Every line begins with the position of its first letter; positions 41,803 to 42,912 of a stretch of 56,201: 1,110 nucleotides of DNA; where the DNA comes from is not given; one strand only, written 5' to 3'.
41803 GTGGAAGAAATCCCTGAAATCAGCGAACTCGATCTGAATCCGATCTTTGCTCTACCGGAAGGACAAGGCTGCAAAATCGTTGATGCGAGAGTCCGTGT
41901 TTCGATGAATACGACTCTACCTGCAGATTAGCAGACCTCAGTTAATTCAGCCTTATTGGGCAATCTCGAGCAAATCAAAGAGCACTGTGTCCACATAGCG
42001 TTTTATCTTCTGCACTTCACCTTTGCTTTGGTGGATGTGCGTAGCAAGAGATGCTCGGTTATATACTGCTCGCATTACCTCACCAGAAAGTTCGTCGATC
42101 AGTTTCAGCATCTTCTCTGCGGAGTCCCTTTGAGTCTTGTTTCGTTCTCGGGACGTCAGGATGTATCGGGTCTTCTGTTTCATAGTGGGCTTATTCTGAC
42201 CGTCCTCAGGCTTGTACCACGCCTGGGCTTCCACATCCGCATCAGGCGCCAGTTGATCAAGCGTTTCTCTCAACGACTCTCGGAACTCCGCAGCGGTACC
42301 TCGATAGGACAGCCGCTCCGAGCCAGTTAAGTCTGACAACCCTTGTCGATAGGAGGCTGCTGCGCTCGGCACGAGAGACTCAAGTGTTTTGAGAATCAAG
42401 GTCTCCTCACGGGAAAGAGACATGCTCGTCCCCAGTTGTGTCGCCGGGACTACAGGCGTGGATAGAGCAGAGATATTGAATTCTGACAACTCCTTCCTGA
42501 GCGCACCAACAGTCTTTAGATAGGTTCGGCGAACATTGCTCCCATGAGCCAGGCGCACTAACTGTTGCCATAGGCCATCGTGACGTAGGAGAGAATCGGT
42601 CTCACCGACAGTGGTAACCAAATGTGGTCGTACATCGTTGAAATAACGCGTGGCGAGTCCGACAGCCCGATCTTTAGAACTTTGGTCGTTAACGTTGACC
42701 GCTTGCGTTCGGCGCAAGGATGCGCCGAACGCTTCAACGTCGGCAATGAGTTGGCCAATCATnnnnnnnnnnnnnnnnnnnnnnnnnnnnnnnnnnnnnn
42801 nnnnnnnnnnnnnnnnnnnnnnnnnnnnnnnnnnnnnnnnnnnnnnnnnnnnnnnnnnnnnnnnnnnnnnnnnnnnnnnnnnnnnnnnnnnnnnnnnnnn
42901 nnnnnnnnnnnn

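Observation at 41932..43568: Lower-GC two-gene island: winged-helix/basic-tail protein coupled to an Rx5H (HEPN-like) protein - candidate undescribed toxin-antitoxin or abortive-infection-type module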

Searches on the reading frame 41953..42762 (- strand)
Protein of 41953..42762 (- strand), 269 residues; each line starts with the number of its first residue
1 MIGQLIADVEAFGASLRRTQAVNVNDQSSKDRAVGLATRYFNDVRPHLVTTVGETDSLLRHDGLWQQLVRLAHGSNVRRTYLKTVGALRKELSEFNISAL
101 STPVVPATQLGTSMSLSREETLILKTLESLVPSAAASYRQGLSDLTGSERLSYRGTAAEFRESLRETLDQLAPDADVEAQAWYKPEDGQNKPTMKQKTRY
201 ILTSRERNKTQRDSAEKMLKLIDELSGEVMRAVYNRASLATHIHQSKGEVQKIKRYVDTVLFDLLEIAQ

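Call 3: search_protein_families(library=pfam, proteins=[window:41953-42762:-], max_evalue=1)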
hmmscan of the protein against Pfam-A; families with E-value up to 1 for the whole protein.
window:41953-42762:- (269 aa): 3 families
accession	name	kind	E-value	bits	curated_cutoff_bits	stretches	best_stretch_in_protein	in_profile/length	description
PF18165.6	pP_pnuc_1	-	5.2e-15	55.7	26.3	1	138-260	13-129/133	Predicted pPIWI-associating nuclease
PF19979.4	DUF6415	-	0.042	15.1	27.5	0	153-181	16-44/95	Family of unknown function (DUF6415)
PF22161.1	Mre11_C_bact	-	0.27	11.7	27.4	1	208-230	21-43/47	Mre11 C-terminal domain, bacteria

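Call 4: search_protein_families(library=padloc, proteins=[window:41953-42762:-], max_evalue=1)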
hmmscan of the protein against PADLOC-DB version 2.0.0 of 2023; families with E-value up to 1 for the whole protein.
window:41953-42762:- (269 aa): 1 family
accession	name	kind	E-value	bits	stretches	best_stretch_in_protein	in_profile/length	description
PDLC02413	Aga_Nuclease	-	2.3e-11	41.5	1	151-267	30-143/267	-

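Call 5: search_protein_families(library=ncbifam, proteins=[window:41953-42762:-], max_evalue=1)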
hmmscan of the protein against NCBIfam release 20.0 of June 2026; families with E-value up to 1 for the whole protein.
window:41953-42762:- (269 aa): 0 families

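Call 6: search_protein_families(library=phrogs, proteins=[window:41953-42762:-], max_evalue=1)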
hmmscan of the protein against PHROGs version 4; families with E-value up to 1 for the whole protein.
window:41953-42762:- (269 aa): 2 families
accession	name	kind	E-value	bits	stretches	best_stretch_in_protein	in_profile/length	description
phrog_29508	-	unknown function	0.027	14.9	1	149-205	40-100/305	-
phrog_31212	-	unknown function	0.12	13.4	1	14-67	36-89/152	-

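Call 10: find_homologous_proteins(query=window:41953-42762:-)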
Query window:41953-42762:- (269 aa): 526 proteins with E <= 0.001 among 2385 candidates; the best 120 are listed.
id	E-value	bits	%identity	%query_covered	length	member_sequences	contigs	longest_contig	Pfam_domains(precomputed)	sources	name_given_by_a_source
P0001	1.3e-167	573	100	100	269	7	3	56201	PF18165.7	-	-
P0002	1.1e-144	498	88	100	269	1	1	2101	PF18165.7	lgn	-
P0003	1.4e-144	498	88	99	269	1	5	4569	PF18165.7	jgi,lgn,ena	-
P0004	1.6e-144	498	88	99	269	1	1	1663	PF18165.7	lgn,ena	-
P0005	1.8e-143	494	86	100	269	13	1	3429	PF18165.7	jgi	jgi:hypothetical protein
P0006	5.0e-143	493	87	100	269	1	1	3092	PF18165.7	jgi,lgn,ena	-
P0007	7.0e-142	489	87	99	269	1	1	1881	PF18165.7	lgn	-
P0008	3.3e-141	487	86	99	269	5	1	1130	PF18165.7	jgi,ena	-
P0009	9.9e-140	482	86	100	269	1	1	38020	PF18165.7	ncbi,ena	-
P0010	2.2e-139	481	84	100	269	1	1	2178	PF18165.7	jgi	jgi:hypothetical protein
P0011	3.2e-139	480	84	100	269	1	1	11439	PF18165.7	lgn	-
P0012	2.5e-138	477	85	100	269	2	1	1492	PF18165.7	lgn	-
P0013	3.9e-138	477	82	99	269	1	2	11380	PF18165.7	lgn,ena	-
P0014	5.1e-138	476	84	100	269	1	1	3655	PF18165.7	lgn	-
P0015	1.1e-137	475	83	100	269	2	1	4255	PF18165.7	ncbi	-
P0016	9.1e-137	472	84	99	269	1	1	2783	PF18165.7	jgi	jgi:predicted pPIWI-associating nuclease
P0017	5.9e-136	470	83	100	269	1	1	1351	PF18165.7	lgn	-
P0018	6.7e-135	466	82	99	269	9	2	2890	PF18165.7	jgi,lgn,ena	-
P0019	2.7e-134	464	82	99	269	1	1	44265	PF18165.7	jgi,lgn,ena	-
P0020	8.7e-134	462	83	100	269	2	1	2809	PF18165.7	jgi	jgi:predicted pPIWI-associating nuclease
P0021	1.1e-133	462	81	100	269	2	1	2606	PF18165.7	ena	-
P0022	2.3e-133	461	82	100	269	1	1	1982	PF18165.7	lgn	-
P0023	2.7e-133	461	80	100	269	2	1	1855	PF18165.7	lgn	-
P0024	4.2e-133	460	80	100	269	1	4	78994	PF18165.7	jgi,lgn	jgi:hypothetical protein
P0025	5.8e-133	460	81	100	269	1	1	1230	PF18165.7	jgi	jgi:hypothetical protein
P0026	6.2e-132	456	81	99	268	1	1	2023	PF18165.7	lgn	-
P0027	2.4e-131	455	81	100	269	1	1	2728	PF18165.7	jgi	jgi:Predicted pPIWI-associating nuclease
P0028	9.4e-131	453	79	100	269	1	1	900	PF18165.7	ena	-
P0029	1.0e-130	452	80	100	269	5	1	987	PF18165.7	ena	-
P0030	2.2e-130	451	81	100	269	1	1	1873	PF18165.7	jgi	jgi:predicted pPIWI-associating nuclease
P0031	1.2e-129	449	79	99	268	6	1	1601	PF18165.7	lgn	-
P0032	1.6e-129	448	85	93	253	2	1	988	PF18165.7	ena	-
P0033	2.4e-129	448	79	99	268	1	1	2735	PF18165.7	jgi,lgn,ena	-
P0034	2.5e-129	448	78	100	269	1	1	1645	PF18165.7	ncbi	-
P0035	3.1e-129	448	79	100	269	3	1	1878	PF18165.7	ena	-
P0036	1.6e-128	445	78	100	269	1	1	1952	PF18165.7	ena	-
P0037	2.7e-128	444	78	100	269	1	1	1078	PF18165.7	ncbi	-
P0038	2.8e-128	444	78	99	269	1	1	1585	PF18165.7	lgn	-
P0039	4.5e-128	444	79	100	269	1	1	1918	PF18165.7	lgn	-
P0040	5.5e-128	443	79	100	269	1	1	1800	PF18165.7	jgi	jgi:hypothetical protein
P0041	1.4e-127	442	79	100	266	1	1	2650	PF18165.7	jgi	jgi:DNA-binding XRE family transcriptional regulator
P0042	1.4e-127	442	79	99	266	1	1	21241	PF18165.7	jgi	jgi:hypothetical protein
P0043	1.6e-127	442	78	99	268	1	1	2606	PF18165.7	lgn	-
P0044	2.9e-127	441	79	99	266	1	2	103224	PF18165.7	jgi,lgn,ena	-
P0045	4.1e-126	437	77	100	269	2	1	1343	PF18165.7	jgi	jgi:hypothetical protein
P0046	2.1e-125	435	77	100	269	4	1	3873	PF18165.7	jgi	jgi:hypothetical protein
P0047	3.9e-125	434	76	99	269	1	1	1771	PF18165.7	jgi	jgi:hypothetical protein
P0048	5.2e-125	434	77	100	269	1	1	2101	PF18165.7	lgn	-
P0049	8.1e-125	433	76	99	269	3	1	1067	PF18165.7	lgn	-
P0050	3.5e-124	431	77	100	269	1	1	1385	PF18165.7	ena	-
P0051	5.9e-124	430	76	100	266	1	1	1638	PF18165.7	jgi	jgi:hypothetical protein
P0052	7.5e-124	430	75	100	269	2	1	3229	PF18165.7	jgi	jgi:hypothetical protein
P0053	2.4e-123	428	76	99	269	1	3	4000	PF18165.7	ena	-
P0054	4.3e-123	427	75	100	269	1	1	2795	PF18165.7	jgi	jgi:DNA-binding XRE family transcriptional regulator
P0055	4.8e-123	427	77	100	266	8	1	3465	PF18165.7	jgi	jgi:hypothetical protein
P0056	1.3e-122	426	75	100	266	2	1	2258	PF18165.7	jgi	jgi:hypothetical protein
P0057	3.6e-122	424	76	100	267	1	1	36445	PF18165.7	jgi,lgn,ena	-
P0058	5.9e-122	424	74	100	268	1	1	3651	PF18165.7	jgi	jgi:hypothetical protein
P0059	2.0e-121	422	75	99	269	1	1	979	PF18165.7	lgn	-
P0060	2.1e-121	422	75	100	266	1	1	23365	PF18165.7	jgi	jgi:hypothetical protein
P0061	3.4e-121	421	74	100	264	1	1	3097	PF18165.7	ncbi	-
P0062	5.9e-121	420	76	100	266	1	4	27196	PF18165.7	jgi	jgi:DNA-binding XRE family transcriptional regulator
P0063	7.2e-121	420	75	100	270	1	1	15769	PF18165.7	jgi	jgi:hypothetical protein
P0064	1.2e-120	420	75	100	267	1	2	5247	PF18165.7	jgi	jgi:hypothetical protein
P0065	8.0e-120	417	74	100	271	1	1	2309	PF18165.7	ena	-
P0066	1.2e-119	416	75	100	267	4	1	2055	PF18165.7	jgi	jgi:Predicted pPIWI-associating nuclease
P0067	3.2e-119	415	75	100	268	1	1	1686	PF18165.7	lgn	-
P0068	1.3e-118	413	73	100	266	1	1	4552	PF18165.7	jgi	jgi:hypothetical protein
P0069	7.9e-118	410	73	100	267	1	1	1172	PF18165.7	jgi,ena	-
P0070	1.0e-117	410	72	100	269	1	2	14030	PF18165.7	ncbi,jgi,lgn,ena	-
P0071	1.9e-117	409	74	100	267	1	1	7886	PF18165.7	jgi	jgi:hypothetical protein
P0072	2.2e-117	409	77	92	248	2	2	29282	PF18165.7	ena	-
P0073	1.4e-116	406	72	100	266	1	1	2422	PF18165.7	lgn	-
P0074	2.9e-116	405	72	100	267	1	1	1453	PF18165.7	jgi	jgi:hypothetical protein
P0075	1.2e-115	403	69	100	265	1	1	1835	PF18165.7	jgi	jgi:hypothetical protein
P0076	5.0e-115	401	71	100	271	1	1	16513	PF18165.7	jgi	jgi:hypothetical protein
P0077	1.1e-114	400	72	100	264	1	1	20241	PF18165.7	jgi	jgi:predicted pPIWI-associating nuclease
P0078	8.0e-113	394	71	100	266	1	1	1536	PF18165.7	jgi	jgi:hypothetical protein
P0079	1.2e-112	393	69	100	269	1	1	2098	PF18165.7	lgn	-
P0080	2.5e-112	392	69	100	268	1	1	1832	PF18165.7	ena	-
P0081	1.7e-111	390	67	99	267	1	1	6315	PF18165.7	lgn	-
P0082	2.2e-111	389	85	82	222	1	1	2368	PF18165.7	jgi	jgi:hypothetical protein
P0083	2.4e-111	389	70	99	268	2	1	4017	PF18165.7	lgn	-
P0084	1.3e-110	387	68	99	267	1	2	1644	PF18165.7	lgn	-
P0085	1.5e-110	386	69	100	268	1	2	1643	PF18165.7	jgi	jgi:hypothetical protein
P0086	3.8e-110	385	68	100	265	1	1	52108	PF18165.7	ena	-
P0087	4.2e-109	382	69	100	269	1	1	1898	PF18165.7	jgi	jgi:hypothetical protein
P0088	4.5e-108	378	68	100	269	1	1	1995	PF18165.7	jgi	jgi:hypothetical protein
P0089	8.1e-108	377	66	100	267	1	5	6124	PF18165.7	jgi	jgi:hypothetical protein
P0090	5.4e-107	375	66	100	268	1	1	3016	PF18165.7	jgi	jgi:hypothetical protein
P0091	3.7e-106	372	65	99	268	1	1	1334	PF18165.7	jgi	-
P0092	5.4e-106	372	67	99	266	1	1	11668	PF18165.7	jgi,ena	-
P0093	2.5e-105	369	64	100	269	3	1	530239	PF18165.7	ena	-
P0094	1.2e-104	367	65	99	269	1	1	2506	PF18165.7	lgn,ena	-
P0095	1.4e-104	367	64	99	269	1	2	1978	PF18165.7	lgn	-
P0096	1.2e-103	364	65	99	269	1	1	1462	PF18165.7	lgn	-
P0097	4.6e-103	362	64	100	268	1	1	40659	PF18165.7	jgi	jgi:Predicted pPIWI-associating nuclease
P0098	7.5e-103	361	63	99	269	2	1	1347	PF18165.7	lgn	-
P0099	9.8e-103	361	65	100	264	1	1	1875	PF18165.7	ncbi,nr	ncbi:MAG: hypothetical protein K8F62_12685 [Pseudorhodoplanes sp.]|nr:hypothetical protein [Pseudorh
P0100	6.9e-102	358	63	100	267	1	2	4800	PF18165.7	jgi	jgi:hypothetical protein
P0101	7.4e-102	358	85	74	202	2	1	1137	PF18165.7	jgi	jgi:hypothetical protein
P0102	7.8e-102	358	82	78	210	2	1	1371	PF18165.7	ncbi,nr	ncbi:MAG: hypothetical protein L0312_15000, partial [Acidobacteria bacterium]|nr:hypothetical protei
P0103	4.9e-101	355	62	100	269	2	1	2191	PF18165.7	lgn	-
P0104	5.2e-101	355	64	99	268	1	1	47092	PF18165.7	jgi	jgi:Predicted pPIWI-associating nuclease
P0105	7.9e-101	355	61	99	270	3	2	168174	PF18165.7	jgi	-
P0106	8.5e-101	355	71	88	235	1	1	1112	PF18165.7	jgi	jgi:hypothetical protein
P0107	1.1e-100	354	63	99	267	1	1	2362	PF18165.7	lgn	-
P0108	4.4e-100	352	86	74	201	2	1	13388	PF18165.7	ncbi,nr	ncbi:MAG TPA: hypothetical protein VN667_20355, partial [Burkholderiales bacterium]|nr:hypothetical 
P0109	3.2e-99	349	63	100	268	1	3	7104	PF18165.7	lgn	-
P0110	3.4e-99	349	62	100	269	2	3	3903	PF18165.7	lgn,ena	-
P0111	1.7e-98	347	61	100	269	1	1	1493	PF18165.7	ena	-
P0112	2.0e-98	347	62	99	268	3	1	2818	PF18165.7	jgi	jgi:hypothetical protein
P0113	2.1e-98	347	66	99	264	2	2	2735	PF18165.7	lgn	-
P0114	2.2e-98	347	63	99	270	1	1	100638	PF18165.7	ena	-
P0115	2.4e-98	346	64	99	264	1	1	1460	PF18165.7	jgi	jgi:hypothetical protein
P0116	3.8e-98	346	62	100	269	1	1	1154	PF18165.7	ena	-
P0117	5.5e-98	345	63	100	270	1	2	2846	PF18165.7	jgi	jgi:hypothetical protein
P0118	1.3e-97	344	64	100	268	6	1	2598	PF18165.7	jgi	jgi:hypothetical protein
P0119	2.2e-97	343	75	82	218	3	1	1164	PF18165.7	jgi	-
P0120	2.4e-97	343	63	99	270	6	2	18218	PF18165.7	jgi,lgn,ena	-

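Call 12: find_encoding_contigs(protein=P0093, flank=8000, max_places=3)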
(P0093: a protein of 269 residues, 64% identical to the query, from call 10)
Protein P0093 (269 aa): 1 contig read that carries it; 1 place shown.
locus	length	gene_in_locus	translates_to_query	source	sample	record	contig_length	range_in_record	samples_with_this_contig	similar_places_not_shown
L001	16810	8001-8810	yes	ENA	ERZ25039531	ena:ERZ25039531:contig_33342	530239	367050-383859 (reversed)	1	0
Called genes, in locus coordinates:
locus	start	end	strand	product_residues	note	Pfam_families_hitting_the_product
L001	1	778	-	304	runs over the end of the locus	PF05872:HerA_C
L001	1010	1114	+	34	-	-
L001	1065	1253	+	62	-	-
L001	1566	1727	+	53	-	-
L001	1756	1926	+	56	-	-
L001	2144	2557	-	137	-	-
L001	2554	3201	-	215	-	PF00665:rve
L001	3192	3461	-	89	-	-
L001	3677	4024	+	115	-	-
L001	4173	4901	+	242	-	PF00149:Metallophos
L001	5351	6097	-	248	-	PF00389:2-Hacid_dh, PF02826:2-Hacid_dh_C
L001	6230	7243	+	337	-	PF13379:NMT1_2, PF09084:NMT1, PF12974:Phosphonate-bd (weak)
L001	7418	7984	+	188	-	-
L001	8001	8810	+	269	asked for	PF18165:pP_pnuc_1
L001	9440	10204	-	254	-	PF07610:DUF1573 (faint), PF15780:ASH, PF22544:HYDIN_VesB_CFA65-like_Ig, PF22073:Cep192_D4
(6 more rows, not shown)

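Call 13: find_encoding_contigs(protein=P0105, flank=8000, max_places=3)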
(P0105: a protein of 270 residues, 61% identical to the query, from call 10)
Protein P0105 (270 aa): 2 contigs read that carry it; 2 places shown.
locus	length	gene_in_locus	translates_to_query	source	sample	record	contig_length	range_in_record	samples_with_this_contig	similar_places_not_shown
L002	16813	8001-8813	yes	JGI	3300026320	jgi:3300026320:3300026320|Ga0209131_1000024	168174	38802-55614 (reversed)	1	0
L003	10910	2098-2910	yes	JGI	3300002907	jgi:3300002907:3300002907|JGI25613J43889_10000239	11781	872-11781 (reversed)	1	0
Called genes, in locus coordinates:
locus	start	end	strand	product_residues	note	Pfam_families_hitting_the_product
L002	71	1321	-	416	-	PF13187:Fer4_9 (faint), PF00037:Fer4 (faint), PF12838:Fer4_7, PF13183:Fer4_8, PF13237:Fer4_10 (weak), PF13484:Fer4_16, PF13534:Fer4_17, PF02754:CCG, +2 more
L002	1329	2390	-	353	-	PF01565:FAD_binding_4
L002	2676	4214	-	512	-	PF01565:FAD_binding_4, PF02913:FAD-oxidase_C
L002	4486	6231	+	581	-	PF05960:DUF885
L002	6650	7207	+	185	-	-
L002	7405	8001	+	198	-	-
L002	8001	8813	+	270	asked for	PF18165:pP_pnuc_1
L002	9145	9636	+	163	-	PF04306:DUF456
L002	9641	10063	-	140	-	PF01124:MAPEG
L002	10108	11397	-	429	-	PF00069:Pkinase, PF07714:PK_Tyr_Ser-Thr, PF03109:ABC1, PF00027:cNMP_binding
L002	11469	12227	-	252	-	PF00106:adh_short, PF08659:KR (weak), PF23441:SDR, PF13561:adh_short_C2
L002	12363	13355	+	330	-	PF03401:TctC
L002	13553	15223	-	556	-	PF01268:FTHFS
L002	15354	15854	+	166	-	PF04073:tRNA_edit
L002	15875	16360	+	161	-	PF12680:SnoaL_2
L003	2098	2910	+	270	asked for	PF18165:pP_pnuc_1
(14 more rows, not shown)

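Call 14: find_encoding_contigs(protein=P0044, flank=8000, max_places=3)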
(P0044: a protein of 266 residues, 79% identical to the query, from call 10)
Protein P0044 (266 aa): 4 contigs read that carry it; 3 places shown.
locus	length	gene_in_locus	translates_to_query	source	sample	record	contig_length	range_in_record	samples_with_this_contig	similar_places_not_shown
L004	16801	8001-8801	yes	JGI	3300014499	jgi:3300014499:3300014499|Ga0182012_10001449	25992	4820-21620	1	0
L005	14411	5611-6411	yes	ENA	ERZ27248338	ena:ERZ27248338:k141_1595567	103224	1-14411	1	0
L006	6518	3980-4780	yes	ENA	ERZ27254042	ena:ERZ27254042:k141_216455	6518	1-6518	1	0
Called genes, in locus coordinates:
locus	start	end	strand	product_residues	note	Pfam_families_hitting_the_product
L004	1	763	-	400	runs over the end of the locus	PF10544:T5orf172, PF13455:MUG113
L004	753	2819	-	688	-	PF00270:DEAD (weak)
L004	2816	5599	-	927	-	PF20464:MmeI_N, PF20465:MmeI_hel, PF02384:N6_Mtase (faint), PF20473:MmeI_Mtase, PF20466:MmeI_TRD, PF20467:MmeI_C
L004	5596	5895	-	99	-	PF01381:HTH_3, PF13560:HTH_31 (weak), PF15943:YdaS_toxin (weak)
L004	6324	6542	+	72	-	-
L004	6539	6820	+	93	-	PF27190:KlcB_3rd (weak)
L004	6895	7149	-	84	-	-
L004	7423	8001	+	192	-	-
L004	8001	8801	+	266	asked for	PF18165:pP_pnuc_1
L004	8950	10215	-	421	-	PF03235:GmrSD_N, PF01844:HNH (weak)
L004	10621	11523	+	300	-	PF08401:ArdcN, PF18818:MPTase-PolyVal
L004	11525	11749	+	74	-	-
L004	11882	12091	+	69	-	-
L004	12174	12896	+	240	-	PF01582:TIR, PF13676:TIR_2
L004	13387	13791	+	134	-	PF21983:NikA-like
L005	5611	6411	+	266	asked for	PF18165:pP_pnuc_1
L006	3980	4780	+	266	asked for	PF18165:pP_pnuc_1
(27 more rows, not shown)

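Call 22: search_solved_structures(query=A1, max_evalue=10)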
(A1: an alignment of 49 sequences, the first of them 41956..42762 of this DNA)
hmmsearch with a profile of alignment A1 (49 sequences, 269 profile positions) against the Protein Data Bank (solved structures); distinct sequences matched with E-value up to 10: 0.

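Call 27: predict_structure(alignment_id=A1)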
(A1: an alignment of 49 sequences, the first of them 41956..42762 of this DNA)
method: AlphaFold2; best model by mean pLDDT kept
length: 269 residues; sequences in the alignment: 49
mean_pLDDT: 85.2   pTM: 0.56
mean pLDDT of the five models: 85.2, 83.1, 79.4, 77.3, 65.9
residues with pLDDT >= 90: 152; 70-90: 81; 50-70: 22; < 50: 14
segments of 3 or more residues with pLDDT < 50: 103-113, 235-237
pLDDT, mean of each block of 10 residues (from residue 1): 91 93 91 94 85 78 94 91 96 84 43 66 93 92 75 82 96 96 90 95 91 91 86 55 76 93 85
secondary structure, 60 per line:
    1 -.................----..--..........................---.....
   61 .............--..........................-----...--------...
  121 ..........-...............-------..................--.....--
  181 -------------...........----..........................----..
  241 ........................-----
elements in order: H2-18 H27-52 H56-73 H78-101 H118-130 H132-146 H154-171 H174-178 H194-204 H209-234 H239-264

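Call 31: find_encoding_contigs(protein=P0114, flank=8000, max_places=2)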
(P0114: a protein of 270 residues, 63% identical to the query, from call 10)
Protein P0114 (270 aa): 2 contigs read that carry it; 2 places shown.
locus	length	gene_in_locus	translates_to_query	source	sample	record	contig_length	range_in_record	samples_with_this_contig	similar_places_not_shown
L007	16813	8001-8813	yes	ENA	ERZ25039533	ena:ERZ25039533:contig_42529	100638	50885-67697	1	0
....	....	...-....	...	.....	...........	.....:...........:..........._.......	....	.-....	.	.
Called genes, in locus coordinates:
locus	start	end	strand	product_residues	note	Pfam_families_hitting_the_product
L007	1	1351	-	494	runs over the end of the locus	PF01547:SBP_bac_1, PF13416:SBP_bac_8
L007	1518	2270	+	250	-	PF00392:GntR, PF07729:FCD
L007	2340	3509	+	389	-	PF02746:MR_MLE_N, PF13378:MR_MLE_C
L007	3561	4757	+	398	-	PF02746:MR_MLE_N, PF13378:MR_MLE_C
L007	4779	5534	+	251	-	PF03737:RraA-like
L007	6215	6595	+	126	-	-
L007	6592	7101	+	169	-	PF02195:ParB_N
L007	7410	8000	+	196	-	-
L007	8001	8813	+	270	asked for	PF18165:pP_pnuc_1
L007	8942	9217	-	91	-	-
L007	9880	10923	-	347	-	PF01548:DEDD_Tnp_IS110, PF02371:Transposase_20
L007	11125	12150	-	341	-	PF02653:BPD_transp_2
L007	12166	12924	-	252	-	PF00005:ABC_tran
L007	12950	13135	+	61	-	-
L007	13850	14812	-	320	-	PF00532:Peripla_BP_1, PF13407:Peripla_BP_4, PF13377:Peripla_BP_3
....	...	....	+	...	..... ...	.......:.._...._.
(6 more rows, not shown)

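Call 32: find_encoding_contigs(protein=P0024, flank=8000, max_places=3)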
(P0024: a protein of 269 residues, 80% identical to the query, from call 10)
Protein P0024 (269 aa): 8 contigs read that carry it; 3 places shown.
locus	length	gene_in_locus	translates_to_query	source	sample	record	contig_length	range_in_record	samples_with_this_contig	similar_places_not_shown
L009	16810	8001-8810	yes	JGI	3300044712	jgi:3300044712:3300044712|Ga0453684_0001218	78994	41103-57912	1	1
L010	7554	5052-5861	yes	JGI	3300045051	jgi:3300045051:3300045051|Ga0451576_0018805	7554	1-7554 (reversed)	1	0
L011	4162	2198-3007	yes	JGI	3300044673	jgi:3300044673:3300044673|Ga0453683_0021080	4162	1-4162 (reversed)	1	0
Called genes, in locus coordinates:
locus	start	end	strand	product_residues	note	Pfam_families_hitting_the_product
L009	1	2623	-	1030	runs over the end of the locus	PF00069:Pkinase, PF03109:ABC1 (faint), PF07714:PK_Tyr_Ser-Thr, PF13191:AAA_16, PF25872:HTH_77, PF13424:TPR_12, PF17874:TPR_MalT, PF13424:TPR_12, +5 more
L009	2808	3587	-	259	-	PF00106:adh_short, PF08659:KR, PF13561:adh_short_C2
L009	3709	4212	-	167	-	-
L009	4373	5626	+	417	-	PF13519:VWA_2 (faint)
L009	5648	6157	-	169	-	PF20554:DUF6766 (faint)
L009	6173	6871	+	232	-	PF03473:MOSC, PF03475:YiiM_3-alpha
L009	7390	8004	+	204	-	-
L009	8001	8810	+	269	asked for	PF18165:pP_pnuc_1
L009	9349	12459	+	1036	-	PF02012:BNR (faint), PF15899:BNR_6 (faint), PF25852:DUF6242_C (faint), PF15902:Sortilin-Vps10, PF13088:BNR_2, PF15902:Sortilin-Vps10 (weak)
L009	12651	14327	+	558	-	PF16697:Yop-YscD_cpl, PF00498:FHA, PF01590:GAF (faint), PF07228:SpoIIE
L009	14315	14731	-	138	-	PF13581:HATPase_c_2, PF02518:HATPase_c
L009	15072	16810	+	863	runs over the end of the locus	PF13493:DUF4118, PF08447:PAS_3, PF00989:PAS (weak), PF13188:PAS_8 (weak), PF13426:PAS_9 (weak), PF00512:HisKA, PF02518:HATPase_c, PF00072:Response_reg, +2 more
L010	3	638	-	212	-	?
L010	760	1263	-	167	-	-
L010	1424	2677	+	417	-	PF13519:VWA_2 (faint)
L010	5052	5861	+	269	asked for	PF18165:pP_pnuc_1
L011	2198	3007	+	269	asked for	PF18165:pP_pnuc_1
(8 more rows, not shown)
